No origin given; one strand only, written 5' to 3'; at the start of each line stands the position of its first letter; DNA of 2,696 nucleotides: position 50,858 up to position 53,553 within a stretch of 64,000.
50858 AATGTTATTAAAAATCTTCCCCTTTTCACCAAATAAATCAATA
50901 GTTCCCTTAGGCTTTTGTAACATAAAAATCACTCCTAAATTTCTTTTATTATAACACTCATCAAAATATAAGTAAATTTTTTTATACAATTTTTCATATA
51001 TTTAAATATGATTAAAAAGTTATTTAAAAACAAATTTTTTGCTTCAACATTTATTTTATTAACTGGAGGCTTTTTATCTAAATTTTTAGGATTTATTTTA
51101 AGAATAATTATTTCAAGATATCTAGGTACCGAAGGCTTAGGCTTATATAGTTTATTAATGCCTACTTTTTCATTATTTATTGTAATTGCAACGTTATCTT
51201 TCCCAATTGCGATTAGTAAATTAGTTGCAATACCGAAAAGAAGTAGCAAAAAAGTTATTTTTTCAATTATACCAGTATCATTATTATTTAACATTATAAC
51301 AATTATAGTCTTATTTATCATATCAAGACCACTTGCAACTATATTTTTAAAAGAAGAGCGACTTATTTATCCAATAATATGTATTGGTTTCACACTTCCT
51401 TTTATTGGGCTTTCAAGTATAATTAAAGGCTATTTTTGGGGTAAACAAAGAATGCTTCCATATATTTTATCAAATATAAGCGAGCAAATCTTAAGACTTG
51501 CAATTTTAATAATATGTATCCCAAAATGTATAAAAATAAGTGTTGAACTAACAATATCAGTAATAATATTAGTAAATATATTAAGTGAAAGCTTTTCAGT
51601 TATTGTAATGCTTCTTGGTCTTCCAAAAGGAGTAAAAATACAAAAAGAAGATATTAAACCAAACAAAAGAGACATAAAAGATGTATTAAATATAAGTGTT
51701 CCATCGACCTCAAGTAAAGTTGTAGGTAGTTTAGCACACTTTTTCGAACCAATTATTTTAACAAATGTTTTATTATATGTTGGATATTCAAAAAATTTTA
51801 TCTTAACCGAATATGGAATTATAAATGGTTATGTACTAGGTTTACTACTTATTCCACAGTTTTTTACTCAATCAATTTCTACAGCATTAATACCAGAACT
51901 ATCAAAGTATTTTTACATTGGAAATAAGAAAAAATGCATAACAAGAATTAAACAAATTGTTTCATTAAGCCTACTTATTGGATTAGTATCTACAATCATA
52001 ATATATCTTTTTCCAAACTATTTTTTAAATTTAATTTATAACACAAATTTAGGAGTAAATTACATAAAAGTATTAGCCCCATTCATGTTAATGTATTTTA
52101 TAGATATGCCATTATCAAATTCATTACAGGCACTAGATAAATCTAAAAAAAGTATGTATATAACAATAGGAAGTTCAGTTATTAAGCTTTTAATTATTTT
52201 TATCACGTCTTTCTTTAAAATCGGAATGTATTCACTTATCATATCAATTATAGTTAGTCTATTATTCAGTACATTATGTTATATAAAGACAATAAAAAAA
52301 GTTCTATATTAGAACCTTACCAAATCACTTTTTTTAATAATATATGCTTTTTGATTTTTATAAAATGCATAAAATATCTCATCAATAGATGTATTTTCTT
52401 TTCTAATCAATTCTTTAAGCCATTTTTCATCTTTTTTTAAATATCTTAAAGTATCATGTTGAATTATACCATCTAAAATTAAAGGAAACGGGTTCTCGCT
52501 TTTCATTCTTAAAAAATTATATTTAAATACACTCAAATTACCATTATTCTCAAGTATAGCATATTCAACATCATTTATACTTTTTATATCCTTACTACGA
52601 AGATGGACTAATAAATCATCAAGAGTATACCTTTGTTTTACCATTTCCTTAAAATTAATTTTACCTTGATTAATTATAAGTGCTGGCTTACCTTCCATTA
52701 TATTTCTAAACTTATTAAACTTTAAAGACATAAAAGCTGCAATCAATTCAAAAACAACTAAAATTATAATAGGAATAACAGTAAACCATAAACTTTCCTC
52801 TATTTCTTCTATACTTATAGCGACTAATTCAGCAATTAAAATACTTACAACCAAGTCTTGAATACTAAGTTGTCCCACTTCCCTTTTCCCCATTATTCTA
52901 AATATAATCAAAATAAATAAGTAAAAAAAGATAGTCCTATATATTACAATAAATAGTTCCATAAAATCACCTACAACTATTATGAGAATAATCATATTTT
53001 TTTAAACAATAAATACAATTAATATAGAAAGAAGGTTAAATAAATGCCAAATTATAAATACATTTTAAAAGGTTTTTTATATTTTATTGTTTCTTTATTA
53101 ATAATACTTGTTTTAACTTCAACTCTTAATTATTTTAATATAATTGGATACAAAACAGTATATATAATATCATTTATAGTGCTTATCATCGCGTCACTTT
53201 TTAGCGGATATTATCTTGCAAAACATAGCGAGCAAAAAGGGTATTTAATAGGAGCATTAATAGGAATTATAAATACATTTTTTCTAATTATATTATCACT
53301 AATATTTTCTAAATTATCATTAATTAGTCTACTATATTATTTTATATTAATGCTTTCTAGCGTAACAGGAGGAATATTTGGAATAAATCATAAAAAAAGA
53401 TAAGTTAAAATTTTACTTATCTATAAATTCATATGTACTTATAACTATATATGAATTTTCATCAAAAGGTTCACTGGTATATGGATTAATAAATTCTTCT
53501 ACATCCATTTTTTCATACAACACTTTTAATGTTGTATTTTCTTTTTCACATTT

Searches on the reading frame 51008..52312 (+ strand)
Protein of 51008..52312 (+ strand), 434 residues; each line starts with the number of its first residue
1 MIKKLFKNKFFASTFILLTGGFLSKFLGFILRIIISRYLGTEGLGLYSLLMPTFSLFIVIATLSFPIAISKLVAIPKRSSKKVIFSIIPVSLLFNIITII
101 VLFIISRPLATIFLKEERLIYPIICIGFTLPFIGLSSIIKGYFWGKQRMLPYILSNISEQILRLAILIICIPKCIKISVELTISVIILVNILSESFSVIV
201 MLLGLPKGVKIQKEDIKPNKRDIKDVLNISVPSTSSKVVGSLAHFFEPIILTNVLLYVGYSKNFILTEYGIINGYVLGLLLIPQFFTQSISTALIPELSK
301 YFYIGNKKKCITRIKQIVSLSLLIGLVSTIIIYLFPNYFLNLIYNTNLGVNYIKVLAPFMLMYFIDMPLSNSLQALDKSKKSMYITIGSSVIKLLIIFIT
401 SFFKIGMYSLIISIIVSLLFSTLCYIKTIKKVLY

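Call 34: search_protein_families(library=ncbifam, proteins=[window:51008-52312:+], max_evalue=0.00001)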
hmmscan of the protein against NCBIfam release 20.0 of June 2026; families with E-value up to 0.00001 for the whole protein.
window:51008-52312:+ (434 aa): 2 families
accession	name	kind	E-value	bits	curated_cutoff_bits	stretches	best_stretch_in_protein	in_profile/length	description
TIGR02900.1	spore_V_B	equivalog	5.9e-86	289.1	372.3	1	10-433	1-435/488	stage V sporulation protein B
TIGR00797.1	matE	subfamily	1.2e-09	37.6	147.4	1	286-423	44-190/396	MATE family efflux transporter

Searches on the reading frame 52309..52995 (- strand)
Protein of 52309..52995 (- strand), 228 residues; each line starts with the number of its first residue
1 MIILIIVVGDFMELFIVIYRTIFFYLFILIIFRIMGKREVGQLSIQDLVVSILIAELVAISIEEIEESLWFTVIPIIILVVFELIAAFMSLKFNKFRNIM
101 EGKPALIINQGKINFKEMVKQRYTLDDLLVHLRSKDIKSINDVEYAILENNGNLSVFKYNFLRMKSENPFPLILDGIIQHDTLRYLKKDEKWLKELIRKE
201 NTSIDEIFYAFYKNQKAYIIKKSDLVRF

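Call 65: search_protein_families(library=pfam, proteins=[window:52309-52995:-], max_evalue=0.001)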
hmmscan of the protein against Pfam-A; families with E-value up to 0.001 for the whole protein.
window:52309-52995:- (228 aa): 1 family
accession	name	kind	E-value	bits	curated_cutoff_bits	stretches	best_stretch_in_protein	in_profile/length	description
PF04239.17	DUF421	-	1.6e-37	128.2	23.6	1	91-212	1-128/129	YetF C-terminal domain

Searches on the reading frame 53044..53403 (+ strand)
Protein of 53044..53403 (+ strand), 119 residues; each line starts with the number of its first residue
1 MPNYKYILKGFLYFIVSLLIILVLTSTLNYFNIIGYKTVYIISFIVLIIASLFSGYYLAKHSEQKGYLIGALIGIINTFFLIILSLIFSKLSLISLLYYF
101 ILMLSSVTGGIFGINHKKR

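Call 65: search_protein_families(library=pfam, proteins=[window:53044-53403:+], max_evalue=0.001)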
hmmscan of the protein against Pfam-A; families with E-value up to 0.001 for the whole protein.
window:53044-53403:+ (119 aa): 1 family
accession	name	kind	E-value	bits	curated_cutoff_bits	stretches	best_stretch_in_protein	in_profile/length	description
PF12670.12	DUF3792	-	1.1e-13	51.8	31.3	1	4-113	2-115/115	Protein of unknown function (DUF3792)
